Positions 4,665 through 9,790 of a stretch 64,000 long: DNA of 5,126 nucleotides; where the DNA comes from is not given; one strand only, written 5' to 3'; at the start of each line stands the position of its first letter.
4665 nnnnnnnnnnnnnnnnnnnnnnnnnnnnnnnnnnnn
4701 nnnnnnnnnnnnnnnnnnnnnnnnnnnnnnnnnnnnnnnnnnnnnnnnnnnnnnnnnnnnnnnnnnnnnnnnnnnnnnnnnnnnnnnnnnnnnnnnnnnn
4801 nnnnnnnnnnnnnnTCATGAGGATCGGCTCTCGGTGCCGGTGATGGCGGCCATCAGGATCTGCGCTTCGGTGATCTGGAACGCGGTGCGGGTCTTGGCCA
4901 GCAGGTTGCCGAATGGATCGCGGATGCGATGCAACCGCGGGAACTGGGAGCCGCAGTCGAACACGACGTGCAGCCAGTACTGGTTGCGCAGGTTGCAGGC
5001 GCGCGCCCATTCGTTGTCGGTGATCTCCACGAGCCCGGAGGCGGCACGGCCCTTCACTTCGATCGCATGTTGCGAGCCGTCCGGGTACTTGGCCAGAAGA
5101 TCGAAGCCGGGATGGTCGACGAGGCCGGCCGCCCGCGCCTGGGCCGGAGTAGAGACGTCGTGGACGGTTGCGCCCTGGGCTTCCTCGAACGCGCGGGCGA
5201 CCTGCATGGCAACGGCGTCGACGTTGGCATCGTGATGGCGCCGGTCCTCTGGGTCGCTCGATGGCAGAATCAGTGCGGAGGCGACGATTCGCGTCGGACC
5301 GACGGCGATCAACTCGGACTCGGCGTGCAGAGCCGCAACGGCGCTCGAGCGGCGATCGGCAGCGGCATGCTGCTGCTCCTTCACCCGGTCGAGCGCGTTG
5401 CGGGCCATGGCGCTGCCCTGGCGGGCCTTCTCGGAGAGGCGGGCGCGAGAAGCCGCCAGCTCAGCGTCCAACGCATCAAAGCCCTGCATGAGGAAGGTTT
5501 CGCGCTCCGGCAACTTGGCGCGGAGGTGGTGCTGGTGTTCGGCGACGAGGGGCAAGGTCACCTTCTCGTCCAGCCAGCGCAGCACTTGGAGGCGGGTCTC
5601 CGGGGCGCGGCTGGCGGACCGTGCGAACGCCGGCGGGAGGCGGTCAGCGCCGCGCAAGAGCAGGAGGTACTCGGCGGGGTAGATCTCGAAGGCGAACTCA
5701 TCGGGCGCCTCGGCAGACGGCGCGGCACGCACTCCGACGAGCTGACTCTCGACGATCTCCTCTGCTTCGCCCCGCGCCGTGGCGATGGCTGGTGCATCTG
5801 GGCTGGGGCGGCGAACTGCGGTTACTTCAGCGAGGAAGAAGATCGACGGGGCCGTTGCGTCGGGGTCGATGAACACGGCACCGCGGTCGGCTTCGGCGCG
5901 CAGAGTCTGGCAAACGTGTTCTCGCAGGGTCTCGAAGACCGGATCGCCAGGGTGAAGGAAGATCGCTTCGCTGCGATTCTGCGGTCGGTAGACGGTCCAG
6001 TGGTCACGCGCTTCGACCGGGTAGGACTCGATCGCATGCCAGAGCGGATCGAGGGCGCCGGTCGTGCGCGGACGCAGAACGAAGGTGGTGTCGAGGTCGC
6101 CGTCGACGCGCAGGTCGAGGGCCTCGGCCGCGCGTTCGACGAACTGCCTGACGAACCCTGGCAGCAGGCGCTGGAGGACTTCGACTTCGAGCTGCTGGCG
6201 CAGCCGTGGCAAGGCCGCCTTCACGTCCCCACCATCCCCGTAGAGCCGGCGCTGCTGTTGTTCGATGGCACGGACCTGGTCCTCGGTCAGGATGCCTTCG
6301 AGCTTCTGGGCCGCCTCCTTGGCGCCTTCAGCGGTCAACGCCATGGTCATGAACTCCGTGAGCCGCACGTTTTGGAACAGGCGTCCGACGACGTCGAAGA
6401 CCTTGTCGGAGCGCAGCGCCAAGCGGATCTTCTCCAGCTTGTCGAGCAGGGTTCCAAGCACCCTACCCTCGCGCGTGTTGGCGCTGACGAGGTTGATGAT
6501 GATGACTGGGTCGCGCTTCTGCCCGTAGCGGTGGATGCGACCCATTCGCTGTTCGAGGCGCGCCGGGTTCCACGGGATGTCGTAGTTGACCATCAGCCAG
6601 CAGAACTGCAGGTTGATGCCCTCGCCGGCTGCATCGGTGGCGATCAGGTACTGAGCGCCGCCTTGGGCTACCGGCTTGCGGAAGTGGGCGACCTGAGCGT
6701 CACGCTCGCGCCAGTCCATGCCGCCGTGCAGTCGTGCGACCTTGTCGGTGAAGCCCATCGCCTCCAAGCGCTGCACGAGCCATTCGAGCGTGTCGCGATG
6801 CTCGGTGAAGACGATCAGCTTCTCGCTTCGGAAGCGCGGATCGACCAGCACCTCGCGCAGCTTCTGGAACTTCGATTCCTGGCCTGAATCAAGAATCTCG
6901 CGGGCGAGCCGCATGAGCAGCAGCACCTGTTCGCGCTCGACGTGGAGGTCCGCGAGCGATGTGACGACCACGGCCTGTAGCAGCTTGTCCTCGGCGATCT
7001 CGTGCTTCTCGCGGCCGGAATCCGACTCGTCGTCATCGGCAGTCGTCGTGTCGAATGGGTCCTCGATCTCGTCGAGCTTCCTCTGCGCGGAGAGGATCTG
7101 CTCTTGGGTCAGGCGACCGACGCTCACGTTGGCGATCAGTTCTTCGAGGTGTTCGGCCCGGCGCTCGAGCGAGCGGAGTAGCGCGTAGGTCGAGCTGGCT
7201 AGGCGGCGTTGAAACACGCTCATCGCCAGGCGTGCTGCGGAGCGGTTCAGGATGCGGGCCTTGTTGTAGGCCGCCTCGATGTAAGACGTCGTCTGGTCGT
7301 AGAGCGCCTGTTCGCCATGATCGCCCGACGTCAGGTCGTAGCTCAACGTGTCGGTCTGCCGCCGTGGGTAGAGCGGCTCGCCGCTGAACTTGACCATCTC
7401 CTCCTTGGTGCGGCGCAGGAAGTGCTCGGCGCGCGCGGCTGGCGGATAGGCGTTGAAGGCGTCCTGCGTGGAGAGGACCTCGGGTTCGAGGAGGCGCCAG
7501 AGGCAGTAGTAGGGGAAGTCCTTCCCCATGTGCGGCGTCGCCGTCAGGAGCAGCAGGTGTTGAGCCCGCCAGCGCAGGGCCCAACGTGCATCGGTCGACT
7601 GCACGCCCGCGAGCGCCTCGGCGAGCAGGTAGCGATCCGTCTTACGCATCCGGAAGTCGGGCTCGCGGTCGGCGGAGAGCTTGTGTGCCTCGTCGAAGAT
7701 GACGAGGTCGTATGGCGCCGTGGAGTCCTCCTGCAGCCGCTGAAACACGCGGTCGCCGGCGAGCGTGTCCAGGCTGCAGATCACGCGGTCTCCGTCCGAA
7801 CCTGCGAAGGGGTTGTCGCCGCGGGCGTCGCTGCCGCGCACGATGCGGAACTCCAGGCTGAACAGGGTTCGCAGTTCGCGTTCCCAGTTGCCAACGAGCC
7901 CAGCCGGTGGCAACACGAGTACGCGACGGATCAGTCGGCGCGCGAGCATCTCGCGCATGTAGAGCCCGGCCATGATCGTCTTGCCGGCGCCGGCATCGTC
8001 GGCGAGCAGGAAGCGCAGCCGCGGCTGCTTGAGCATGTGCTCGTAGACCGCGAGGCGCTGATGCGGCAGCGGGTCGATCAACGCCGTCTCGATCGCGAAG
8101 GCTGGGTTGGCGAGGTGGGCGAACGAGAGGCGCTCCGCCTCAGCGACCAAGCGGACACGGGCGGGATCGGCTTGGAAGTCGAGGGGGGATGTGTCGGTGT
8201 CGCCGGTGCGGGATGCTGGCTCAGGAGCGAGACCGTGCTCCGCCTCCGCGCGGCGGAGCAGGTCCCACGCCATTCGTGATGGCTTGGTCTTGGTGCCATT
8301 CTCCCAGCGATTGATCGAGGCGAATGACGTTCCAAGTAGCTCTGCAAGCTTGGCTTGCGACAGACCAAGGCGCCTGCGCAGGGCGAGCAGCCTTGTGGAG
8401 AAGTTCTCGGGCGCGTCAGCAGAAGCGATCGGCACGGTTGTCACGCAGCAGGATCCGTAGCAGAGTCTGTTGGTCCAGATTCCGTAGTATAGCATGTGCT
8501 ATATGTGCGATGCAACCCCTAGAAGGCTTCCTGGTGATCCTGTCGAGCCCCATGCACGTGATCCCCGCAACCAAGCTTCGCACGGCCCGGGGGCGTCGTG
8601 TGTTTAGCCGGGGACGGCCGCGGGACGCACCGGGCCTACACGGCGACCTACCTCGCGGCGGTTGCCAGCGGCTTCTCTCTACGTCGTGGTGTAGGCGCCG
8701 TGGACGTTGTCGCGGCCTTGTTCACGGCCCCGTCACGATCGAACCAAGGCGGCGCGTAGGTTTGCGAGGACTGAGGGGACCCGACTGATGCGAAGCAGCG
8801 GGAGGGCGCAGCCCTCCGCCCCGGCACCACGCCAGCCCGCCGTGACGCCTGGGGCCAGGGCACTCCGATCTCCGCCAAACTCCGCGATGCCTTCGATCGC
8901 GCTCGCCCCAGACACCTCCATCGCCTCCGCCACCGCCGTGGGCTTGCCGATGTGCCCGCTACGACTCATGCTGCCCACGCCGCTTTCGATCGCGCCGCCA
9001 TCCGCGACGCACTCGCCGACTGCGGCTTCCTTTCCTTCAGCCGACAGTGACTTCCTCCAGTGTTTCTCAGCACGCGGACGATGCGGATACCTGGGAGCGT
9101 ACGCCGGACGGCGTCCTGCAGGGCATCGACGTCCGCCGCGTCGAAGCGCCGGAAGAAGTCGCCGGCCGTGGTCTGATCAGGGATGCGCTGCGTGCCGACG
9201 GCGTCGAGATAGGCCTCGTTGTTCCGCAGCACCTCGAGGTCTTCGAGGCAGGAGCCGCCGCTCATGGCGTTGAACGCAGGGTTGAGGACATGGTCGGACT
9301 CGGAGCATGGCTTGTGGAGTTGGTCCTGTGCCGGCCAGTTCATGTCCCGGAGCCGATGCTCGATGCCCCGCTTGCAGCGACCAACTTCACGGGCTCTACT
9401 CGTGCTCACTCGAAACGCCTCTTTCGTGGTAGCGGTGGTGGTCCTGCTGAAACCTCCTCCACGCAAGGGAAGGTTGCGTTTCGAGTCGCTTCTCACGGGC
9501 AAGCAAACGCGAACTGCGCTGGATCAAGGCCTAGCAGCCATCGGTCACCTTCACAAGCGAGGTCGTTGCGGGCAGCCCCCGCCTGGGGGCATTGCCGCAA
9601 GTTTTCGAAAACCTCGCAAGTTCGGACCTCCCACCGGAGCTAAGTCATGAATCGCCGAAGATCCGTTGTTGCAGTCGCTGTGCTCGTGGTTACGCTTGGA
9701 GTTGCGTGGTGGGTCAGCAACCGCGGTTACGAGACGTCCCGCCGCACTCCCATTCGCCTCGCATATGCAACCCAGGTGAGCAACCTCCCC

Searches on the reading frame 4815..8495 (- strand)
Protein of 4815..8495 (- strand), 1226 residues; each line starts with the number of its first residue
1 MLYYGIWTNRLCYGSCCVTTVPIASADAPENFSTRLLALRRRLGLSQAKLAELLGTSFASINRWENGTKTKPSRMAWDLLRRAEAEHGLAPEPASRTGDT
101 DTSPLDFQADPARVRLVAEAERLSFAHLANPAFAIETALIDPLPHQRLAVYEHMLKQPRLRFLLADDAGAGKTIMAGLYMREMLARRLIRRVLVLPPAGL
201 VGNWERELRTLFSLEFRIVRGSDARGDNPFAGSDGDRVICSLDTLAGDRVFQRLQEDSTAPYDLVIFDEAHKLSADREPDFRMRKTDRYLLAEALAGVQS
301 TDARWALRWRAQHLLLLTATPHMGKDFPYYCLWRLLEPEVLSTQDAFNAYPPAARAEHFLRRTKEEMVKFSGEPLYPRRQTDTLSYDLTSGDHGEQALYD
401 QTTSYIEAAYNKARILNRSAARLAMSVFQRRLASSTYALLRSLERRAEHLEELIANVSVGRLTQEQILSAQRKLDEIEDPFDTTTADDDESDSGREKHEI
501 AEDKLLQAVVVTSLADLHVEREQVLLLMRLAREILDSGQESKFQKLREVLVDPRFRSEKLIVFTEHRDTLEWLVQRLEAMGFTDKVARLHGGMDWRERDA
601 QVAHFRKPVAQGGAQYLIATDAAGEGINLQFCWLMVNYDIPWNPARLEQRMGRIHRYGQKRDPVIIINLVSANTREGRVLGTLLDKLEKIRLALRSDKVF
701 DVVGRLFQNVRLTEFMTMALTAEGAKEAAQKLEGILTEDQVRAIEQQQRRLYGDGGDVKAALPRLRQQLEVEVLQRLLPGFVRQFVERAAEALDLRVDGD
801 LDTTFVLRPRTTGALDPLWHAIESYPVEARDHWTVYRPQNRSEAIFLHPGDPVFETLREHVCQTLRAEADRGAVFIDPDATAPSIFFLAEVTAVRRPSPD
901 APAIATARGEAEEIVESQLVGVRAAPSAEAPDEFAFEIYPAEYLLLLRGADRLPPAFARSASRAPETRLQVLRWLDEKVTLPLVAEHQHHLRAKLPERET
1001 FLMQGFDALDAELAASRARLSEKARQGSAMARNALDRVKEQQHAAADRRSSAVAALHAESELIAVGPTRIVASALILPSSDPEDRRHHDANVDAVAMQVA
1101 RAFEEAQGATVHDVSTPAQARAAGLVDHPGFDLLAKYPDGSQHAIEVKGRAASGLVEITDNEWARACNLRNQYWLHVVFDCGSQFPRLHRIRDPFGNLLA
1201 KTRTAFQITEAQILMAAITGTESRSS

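Call 7: search_protein_families(library=pfam, proteins=[window:4815-8495:-], max_evalue=0.01)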
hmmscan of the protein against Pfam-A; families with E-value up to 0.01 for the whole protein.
window:4815-8495:- (1226 aa): 10 families
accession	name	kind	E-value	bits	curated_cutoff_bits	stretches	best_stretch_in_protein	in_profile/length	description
PF00271.37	Helicase_C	-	3.7e-23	82.3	23.5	1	542-658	2-110/110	Helicase conserved C-terminal domain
PF13020.12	NOV_C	-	1.3e-13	51.2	22.1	1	1094-1184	3-85/91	Protein NO VEIN, C-terminal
PF04851.21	ResIII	-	6.3e-10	39.6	22.5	1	141-322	3-163/164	Type III restriction enzyme, res subunit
PF01381.28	HTH_3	-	5.1e-09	36.5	23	1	38-73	3-37/55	Helix-turn-helix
PF00176.29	SNF2-rel_dom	-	5.1e-09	36.1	24.9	1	161-443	19-281/290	SNF2-related domain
PF13560.12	HTH_31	-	8.5e-07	29.6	27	1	33-80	3-50/64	Helix-turn-helix domain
PF00270.35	DEAD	-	3.4e-06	27.3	26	1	157-321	13-160/167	DEAD/DEAH box helicase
PF12844.13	HTH_19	-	3.8e-05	23.9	30.2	1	35-75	3-42/64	Helix-turn-helix domain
PF13384.12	HTH_23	-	0.0033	17.6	24.6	0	34-64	6-37/50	Homeodomain-like domain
PF15731.11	MqsA_antitoxin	-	0.0038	17.8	30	0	34-81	72-118/131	Antitoxin component of bacterial toxin-antitoxin system, MqsA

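Call 8: search_protein_families(library=padloc, proteins=[window:4815-8495:-], max_evalue=0.01)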
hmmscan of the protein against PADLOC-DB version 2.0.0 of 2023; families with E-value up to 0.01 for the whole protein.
window:4815-8495:- (1226 aa): 55 families (the best 25 are shown)
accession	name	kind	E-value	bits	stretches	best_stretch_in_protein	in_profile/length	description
PDLC00659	HmaA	-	2.9e-160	533.5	1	103-1198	66-1150/1176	SNF2 helicase / DEAD-box helicase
PDLC02620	DrmD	-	1.7e-96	322.2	1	140-745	98-667/1060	DrmD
PDLC02500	BrxHI|BrxHII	-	3.4e-90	301.9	1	134-724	84-639/933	BrxHI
PDLC02621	DrmD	-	2.2e-89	299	1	155-751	134-718/1040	DrmD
PDLC02504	BrxHI|BrxHII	-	4.1e-73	244.8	1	116-793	84-714/971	BrxHII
PDLC02572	DrmA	-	1e-62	210.4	1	155-688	131-651/1043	DrmA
PDLC02632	DrmD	-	2.6e-54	182.8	1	97-681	86-648/662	DrmD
PDLC02623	DrmD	-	5.9e-52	174.6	2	416-733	431-699/1040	DrmD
PDLC02633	DrmD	-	5.9e-48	161.5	1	63-696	55-666/839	DrmD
PDLC02634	DrmD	-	9.7e-47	157.3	1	137-708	87-631/900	DrmD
PDLC02619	DrmD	-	2.6e-41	139.7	2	376-688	254-564/872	DrmD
PDLC02624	DrmD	-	1.4e-34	117.6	1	180-681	2-489/652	DrmD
PDLC02840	DpdE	-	8.6e-32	108.4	2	515-677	518-673/1091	DpdE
PDLC02853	DpdE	-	1.2e-31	107.6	2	615-693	555-635/985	DpdE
PDLC02843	DpdE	-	6.3e-28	95.2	2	134-345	151-321/1091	DpdE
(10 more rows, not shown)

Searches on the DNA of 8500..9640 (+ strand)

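Call 84: search_dna_similar(query=window:8500-9640:+, collection=plasmids, mode=distant, max_rows=8)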
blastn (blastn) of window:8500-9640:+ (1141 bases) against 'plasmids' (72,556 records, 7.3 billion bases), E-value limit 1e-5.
No match.
